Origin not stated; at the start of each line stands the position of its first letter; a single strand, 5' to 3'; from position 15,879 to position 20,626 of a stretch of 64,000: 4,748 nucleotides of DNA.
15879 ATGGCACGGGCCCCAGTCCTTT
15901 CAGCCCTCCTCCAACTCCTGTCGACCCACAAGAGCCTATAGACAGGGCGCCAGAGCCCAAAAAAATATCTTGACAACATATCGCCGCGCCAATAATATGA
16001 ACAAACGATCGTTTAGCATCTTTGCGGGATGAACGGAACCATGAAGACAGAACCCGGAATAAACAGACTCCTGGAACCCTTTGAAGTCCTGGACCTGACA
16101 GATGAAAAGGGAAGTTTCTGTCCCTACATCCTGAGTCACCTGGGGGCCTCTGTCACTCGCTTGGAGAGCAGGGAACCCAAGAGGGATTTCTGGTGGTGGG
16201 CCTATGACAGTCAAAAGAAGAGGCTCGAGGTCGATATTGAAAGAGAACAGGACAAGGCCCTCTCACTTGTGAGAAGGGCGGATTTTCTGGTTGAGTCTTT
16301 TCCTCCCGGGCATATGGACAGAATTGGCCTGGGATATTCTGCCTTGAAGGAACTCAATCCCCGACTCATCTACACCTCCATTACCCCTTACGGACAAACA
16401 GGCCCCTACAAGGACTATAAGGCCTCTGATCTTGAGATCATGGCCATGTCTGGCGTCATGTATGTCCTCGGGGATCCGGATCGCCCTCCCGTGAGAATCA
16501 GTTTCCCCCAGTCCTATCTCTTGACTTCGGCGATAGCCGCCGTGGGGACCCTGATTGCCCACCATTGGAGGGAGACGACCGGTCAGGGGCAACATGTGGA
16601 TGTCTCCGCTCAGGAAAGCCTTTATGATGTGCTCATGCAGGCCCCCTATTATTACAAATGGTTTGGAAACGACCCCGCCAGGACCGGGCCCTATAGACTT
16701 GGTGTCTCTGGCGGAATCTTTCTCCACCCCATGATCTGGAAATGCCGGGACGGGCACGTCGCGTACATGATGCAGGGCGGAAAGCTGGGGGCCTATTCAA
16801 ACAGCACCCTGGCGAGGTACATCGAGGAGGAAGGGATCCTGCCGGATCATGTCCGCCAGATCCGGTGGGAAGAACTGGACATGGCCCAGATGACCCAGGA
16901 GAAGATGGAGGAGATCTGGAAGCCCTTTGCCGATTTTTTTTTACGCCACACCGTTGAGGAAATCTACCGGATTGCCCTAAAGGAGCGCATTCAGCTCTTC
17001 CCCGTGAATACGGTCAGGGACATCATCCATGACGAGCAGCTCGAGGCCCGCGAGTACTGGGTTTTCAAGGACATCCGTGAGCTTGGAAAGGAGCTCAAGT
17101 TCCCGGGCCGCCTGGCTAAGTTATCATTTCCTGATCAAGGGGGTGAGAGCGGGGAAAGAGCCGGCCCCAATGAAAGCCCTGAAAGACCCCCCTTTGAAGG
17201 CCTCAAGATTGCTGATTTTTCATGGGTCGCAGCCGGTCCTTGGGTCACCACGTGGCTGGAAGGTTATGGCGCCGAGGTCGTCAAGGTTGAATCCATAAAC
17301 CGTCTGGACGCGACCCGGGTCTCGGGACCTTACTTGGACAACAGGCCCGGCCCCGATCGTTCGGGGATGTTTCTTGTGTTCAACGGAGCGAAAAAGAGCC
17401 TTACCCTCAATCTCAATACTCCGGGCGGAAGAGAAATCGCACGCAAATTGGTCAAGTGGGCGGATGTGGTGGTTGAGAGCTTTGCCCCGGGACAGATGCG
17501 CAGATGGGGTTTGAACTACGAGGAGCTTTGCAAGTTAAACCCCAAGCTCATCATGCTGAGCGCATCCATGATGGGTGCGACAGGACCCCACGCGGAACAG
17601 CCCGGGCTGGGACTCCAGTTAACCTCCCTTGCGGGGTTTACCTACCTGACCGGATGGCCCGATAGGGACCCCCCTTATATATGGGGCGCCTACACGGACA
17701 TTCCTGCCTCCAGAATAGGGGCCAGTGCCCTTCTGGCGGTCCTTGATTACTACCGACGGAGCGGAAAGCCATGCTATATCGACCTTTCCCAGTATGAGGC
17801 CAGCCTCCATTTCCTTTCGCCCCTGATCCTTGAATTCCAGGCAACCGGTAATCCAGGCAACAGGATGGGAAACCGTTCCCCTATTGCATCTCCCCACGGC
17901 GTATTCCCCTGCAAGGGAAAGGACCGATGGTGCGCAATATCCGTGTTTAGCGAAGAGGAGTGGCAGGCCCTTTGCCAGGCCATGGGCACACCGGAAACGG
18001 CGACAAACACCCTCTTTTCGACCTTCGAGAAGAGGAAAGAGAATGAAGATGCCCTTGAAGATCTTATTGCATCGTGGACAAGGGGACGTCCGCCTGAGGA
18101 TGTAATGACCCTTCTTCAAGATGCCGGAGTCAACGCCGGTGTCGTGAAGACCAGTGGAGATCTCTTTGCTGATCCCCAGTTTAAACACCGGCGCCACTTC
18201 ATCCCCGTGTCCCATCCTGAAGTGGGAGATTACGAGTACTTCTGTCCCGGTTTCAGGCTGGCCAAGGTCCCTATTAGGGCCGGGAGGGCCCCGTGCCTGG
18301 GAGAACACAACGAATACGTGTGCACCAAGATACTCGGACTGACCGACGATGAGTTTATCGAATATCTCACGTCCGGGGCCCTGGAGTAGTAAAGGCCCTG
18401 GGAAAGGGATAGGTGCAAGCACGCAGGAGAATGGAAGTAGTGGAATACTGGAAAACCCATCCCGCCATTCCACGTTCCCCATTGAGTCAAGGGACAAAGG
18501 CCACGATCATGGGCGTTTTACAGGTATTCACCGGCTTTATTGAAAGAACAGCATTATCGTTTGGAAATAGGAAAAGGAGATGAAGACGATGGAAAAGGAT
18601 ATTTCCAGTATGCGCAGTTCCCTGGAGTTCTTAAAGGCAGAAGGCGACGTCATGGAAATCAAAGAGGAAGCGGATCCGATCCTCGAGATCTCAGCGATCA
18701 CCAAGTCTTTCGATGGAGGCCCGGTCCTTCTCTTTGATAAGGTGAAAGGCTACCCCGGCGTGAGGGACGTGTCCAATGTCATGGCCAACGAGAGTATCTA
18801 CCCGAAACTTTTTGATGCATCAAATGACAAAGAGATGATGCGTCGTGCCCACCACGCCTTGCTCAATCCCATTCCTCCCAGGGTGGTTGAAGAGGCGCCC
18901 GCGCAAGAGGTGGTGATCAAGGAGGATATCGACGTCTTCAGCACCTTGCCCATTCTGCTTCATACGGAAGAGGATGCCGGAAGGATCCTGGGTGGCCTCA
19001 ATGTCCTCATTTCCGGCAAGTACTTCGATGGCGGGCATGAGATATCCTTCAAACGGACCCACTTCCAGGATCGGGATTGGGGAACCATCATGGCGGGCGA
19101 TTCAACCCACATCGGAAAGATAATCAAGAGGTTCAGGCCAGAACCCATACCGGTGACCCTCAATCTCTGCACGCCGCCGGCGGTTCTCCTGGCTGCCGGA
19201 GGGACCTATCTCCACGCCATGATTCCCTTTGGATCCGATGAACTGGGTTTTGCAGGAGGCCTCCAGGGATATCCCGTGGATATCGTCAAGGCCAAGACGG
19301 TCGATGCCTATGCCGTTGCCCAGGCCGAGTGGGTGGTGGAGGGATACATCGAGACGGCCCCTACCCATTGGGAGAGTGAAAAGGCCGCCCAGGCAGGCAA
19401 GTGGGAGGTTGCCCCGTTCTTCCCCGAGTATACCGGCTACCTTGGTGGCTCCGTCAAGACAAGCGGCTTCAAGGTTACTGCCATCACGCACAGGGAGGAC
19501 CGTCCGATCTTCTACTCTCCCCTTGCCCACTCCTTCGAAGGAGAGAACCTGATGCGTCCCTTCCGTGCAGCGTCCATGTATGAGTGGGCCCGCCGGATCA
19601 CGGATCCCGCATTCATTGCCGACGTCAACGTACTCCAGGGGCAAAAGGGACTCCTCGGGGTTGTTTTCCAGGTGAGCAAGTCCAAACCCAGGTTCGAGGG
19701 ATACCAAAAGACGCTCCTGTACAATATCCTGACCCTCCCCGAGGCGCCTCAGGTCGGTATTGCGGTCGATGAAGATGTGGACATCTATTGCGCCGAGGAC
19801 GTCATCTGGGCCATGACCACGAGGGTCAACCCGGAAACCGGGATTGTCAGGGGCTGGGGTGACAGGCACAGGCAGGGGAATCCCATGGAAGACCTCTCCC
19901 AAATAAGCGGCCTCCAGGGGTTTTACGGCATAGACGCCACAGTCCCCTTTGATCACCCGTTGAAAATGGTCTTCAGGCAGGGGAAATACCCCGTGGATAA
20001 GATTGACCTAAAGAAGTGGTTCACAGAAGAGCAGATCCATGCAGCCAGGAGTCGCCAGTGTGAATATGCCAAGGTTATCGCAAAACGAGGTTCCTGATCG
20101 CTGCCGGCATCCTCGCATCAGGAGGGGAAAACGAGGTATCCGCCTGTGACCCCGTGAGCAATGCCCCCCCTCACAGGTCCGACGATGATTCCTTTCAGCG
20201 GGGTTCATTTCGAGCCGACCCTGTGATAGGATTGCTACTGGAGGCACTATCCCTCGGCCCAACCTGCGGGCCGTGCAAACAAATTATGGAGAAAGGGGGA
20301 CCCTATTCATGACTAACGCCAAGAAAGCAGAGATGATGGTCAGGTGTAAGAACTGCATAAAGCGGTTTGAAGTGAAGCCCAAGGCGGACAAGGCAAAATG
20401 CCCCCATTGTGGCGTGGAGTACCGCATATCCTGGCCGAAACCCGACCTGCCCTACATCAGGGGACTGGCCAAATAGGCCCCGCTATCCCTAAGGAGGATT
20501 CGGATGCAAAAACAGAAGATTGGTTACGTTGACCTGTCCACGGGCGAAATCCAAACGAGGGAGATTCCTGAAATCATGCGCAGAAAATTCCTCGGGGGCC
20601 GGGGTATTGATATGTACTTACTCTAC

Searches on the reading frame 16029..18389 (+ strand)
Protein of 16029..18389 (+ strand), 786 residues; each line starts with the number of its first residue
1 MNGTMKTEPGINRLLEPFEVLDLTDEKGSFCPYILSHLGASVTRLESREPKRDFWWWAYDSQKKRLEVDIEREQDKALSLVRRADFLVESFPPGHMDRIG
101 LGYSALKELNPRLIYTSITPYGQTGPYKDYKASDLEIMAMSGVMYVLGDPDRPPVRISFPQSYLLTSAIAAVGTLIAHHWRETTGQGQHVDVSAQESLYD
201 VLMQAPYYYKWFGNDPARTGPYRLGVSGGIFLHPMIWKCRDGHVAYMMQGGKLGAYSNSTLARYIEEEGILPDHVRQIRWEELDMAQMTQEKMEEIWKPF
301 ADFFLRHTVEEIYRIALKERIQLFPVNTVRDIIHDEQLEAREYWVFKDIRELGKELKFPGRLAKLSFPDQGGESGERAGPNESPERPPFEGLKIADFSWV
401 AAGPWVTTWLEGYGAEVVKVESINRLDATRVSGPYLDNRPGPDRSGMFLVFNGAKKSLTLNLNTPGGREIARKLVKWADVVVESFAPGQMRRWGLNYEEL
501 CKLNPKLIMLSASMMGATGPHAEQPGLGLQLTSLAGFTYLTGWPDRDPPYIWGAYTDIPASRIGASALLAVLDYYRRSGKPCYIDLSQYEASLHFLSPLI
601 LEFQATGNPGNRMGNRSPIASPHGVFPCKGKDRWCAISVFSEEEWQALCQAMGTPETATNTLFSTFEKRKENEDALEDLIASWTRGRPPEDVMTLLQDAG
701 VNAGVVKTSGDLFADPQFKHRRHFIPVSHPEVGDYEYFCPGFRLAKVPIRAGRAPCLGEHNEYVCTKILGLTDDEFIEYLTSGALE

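Call 13: search_protein_families(library=pfam, proteins=[window:16029-18389:+], max_evalue=0.01)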
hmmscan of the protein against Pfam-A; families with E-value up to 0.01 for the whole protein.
window:16029-18389:+ (786 aa): 1 family
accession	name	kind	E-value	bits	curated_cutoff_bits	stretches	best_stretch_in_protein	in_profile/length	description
PF02515.22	CoA_transf_3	-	3.3e-152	507.3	23.3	2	390-761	2-366/366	CoA-transferase family III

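Call 51: find_homologous_proteins(query=window:16029-18389:+, max_evalue=1e-80)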
Query window:16029-18389:+ (786 aa): 1281 proteins with E <= 1e-80 among 8000 candidates; the best 120 are listed.
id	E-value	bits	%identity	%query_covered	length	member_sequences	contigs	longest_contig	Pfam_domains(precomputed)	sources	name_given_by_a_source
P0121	0.0e+0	1853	100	99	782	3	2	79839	PF02515.23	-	-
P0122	0.0e+0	1547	82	99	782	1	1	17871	PF02515.23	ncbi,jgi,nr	ncbi:MAG: CoA transferase [Deltaproteobacteria bacterium]|nr:CoA transferase [Deltaproteobacteria ba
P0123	0.0e+0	1395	73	99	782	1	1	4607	PF02515.23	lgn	-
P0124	0.0e+0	1334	69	99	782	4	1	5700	PF02515.23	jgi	-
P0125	0.0e+0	1289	69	99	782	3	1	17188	PF02515.23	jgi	-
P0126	0.0e+0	1266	66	99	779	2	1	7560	PF02515.23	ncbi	-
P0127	0.0e+0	1248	67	99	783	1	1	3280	PF02515.23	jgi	jgi:crotonobetainyl-CoA:carnitine CoA-transferase CaiB-like acyl-CoA transferase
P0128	0.0e+0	1242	65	99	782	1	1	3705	PF02515.23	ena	-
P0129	0.0e+0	1237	65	98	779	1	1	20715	PF02515.23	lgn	-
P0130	0.0e+0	1234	66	98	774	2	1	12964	PF02515.23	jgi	jgi:crotonobetainyl-CoA:carnitine CoA-transferase CaiB-like acyl-CoA transferase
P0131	0.0e+0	1228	66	99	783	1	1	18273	PF02515.23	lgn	-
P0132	0.0e+0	1221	65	99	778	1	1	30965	PF02515.23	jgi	-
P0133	0.0e+0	1213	65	99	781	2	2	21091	PF02515.23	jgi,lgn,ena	-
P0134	0.0e+0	1208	63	99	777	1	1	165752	PF02515.23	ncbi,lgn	-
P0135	0.0e+0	1207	64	100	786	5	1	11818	PF02515.23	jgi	-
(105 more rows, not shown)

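Call 52: find_encoding_contigs(protein=P0122, flank=10000, max_places=2)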
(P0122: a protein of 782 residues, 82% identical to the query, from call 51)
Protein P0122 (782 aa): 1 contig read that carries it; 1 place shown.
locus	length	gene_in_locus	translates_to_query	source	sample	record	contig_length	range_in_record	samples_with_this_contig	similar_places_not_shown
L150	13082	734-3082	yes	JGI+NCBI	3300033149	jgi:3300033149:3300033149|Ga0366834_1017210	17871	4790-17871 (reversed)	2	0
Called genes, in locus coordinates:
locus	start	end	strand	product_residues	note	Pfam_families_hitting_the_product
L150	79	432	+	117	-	PF02597:ThiS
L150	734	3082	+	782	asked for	PF02515:CoA_transf_3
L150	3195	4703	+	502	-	PF20695:UbiD_N, PF01977:UbiD, PF20696:UbiD_C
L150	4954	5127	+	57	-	PF13717:Zn_ribbon_4 (faint)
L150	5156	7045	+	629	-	PF02730:AFOR_N, PF01314:AFOR_C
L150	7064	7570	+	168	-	PF13237:Fer4_10 (weak), PF13247:Fer4_11, PF12838:Fer4_7, PF13187:Fer4_9 (weak), PF14697:Fer4_21 (weak), PF25160:LdpA_Fe-S-bd (weak), PF00037:Fer4, PF12837:Fer4_6, +4 more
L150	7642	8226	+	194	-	PF01558:POR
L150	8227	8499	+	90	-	PF12838:Fer4_7 (faint), PF13237:Fer4_10 (weak), PF00037:Fer4 (weak), PF12837:Fer4_6 (faint), PF14697:Fer4_21, PF13187:Fer4_9 (weak), PF12797:Fer4_2 (weak), PF00037:Fer4, +1 more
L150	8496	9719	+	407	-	PF01855:POR_N, PF02780:Transketolase_C (weak), PF17147:PFOR_II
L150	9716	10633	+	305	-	PF02775:TPP_enzyme_C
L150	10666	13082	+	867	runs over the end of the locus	PF04879:Molybdop_Fe4S4, PF00384:Molybdopterin, PF01568:Molydop_binding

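Call 53: find_encoding_contigs(protein=P0134, flank=10000, max_places=2)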
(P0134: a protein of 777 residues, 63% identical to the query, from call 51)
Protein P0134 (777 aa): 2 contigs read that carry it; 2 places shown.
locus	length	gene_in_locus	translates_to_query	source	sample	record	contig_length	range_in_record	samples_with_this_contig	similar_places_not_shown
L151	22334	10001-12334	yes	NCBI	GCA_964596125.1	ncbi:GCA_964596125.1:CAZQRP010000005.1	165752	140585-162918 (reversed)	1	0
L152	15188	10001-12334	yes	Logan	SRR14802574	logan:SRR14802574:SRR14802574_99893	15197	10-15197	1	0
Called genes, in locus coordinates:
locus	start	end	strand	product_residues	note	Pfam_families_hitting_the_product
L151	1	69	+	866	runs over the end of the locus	PF04879:Molybdop_Fe4S4, PF00384:Molybdopterin, PF01568:Molydop_binding (weak)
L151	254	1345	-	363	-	PF00989:PAS, PF08448:PAS_4 (faint), PF13188:PAS_8, PF13426:PAS_9, PF07730:HisKA_3, PF02518:HATPase_c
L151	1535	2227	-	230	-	PF00072:Response_reg, PF00196:GerE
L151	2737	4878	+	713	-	PF04879:Molybdop_Fe4S4, PF00384:Molybdopterin, PF01568:Molydop_binding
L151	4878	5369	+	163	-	PF13247:Fer4_11, PF14697:Fer4_21, PF25160:LdpA_Fe-S-bd, PF13187:Fer4_9 (weak), PF12838:Fer4_7 (weak), PF12797:Fer4_2 (weak), PF00037:Fer4, PF12837:Fer4_6, +4 more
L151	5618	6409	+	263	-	PF02633:Creatininase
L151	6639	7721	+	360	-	PF16868:NMT1_3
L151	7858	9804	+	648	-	PF06808:DctM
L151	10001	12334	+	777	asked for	PF02515:CoA_transf_3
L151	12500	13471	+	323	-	PF04909:Amidohydro_2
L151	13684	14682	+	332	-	PF04909:Amidohydro_2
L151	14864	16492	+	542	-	PF00890:FAD_binding_2 (weak), PF01266:DAO (faint), PF03486:HI0933_like (faint), PF07992:Pyr_redox_2 (faint), PF12831:FAD_oxidored (weak), PF00890:FAD_binding_2, PF02910:Succ_DH_flav_C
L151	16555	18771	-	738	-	PF00384:Molybdopterin, PF01568:Molydop_binding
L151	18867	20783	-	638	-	PF06808:DctM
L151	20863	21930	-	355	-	PF16868:NMT1_3, PF09084:NMT1 (weak)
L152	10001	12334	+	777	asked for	PF02515:CoA_transf_3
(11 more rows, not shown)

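Call 73: search_solved_structures(query=window:16041-18389:+, max_evalue=1e-20)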
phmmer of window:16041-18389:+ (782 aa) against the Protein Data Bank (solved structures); distinct sequences matched with E-value up to 1e-20: 23.
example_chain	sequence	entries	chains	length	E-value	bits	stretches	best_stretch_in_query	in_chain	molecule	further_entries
9fn0_B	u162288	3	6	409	2.3e-67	231.1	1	381-777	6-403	Subunit of Benzylsuccinate CoA-transferase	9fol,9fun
4ed9_A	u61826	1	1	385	5.2e-55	190.2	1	379-721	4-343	CAIB/BAIF family protein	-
10uh_A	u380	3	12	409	7e-52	179.8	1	384-780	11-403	Formyl-coenzyme a transferase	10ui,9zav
9br6_A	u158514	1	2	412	9.3e-46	159.6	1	383-780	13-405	Succinate--hydroxymethylglutarate CoA-transferase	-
9br7_A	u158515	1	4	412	9.6e-46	159.5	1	383-780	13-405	Succinate--hydroxymethylglutarate CoA-transferase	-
4hl6_A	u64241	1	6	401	2.6e-43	151.5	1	377-719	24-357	Uncharacterized protein YfdE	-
9fn0_A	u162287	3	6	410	3.1e-38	134.7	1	14-357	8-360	Subunit of Benzylsuccinate CoA-transferase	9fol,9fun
1pqy_A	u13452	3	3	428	1.5e-37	132.5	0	76-196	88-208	Hypothetical protein yfdW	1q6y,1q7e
1pt5_A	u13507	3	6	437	2.5e-37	131.7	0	76-196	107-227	Hypothetical protein yfdW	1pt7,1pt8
5yit_A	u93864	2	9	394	1.1e-30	109.7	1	377-715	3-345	CoA transferase III | Uncharacterized protein Rv3272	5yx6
2vjo_A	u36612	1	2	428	1.5e-30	109.3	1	383-594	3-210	FORMYL-COENZYME A TRANSFERASE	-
2vjn_A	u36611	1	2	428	3.3e-30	108.1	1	383-594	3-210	FORMYL-COENZYME A TRANSFERASE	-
3ubm_A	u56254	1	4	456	3.6e-30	108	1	379-539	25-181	Formyl-CoA:oxalate CoA-transferase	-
2vjp_A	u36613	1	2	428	5.4e-30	107.4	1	383-594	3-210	FORMYL-COENZYME A TRANSFERASE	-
1p5h_A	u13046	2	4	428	7.1e-30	107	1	383-594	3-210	Formyl-coenzyme A transferase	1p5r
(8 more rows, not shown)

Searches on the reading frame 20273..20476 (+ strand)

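Call 17: search_protein_families(library=pfam, proteins=[window:20273-20476:+], max_evalue=0.1)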
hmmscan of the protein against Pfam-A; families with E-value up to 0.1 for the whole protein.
window:20273-20476:+ (67 aa): 21 families
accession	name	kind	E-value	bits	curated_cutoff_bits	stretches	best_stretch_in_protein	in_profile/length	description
PF13717.11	Zn_ribbon_4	-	3.4e-05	24.1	30.3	1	21-47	1-32/36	zinc-ribbon domain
PF01155.25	HypA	-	0.00022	21.6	28.9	1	17-48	65-94/112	Hydrogenase/urease nickel incorporation, metallochaperone, hypA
PF09723.15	Zn_ribbon_8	-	0.001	19.5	34.4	1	24-48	7-34/41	Zinc ribbon domain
PF24460.1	DUF7575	-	0.0067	16.2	28.5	1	39-49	2-12/28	Domain of unknown function (DUF7575)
PF14319.11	Zn_Tnp_IS91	-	0.0068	16.8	26.3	1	17-54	33-70/90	Transposase zinc-binding domain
PF23458.2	DUF7130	-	0.012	15.9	35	1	16-49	47-79/89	Domain of unknown function (DUF7130)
PF23547.1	Zn_ribbon_FGT1_1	-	0.015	15.3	27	1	22-50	2-30/35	FORGETTER1 first zinc ribbon domain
PF24463.1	DUF7577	-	0.025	14.6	28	0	42-49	4-11/27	Domain of unknown function (DUF7577)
PF13920.12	zf-C3HC4_3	-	0.029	14.6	27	1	22-49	23-45/49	Zinc finger, C3HC4 type (RING finger)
PF14369.11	Zn_ribbon_19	-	0.031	14.8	30.8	1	25-47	5-28/35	zinc-ribbon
PF19134.6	DUF5817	-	0.031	14.7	31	1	23-51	4-32/57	Domain of unknown function (DUF5817)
PF14599.11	zinc_ribbon_6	-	0.031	14.6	27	1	16-47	23-54/59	Zinc-ribbon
PF02591.20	Zn_ribbon_9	-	0.039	14.5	29.1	0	41-47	24-30/33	C4-type zinc ribbon domain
PF12760.12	Zn_ribbon_IS1595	-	0.039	14.4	25.4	0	40-49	18-27/46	Transposase zinc-ribbon domain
PF15227.12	zf-C3HC4_4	-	0.044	14.3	30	1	24-46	20-42/42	zinc finger of C3HC4-type, RING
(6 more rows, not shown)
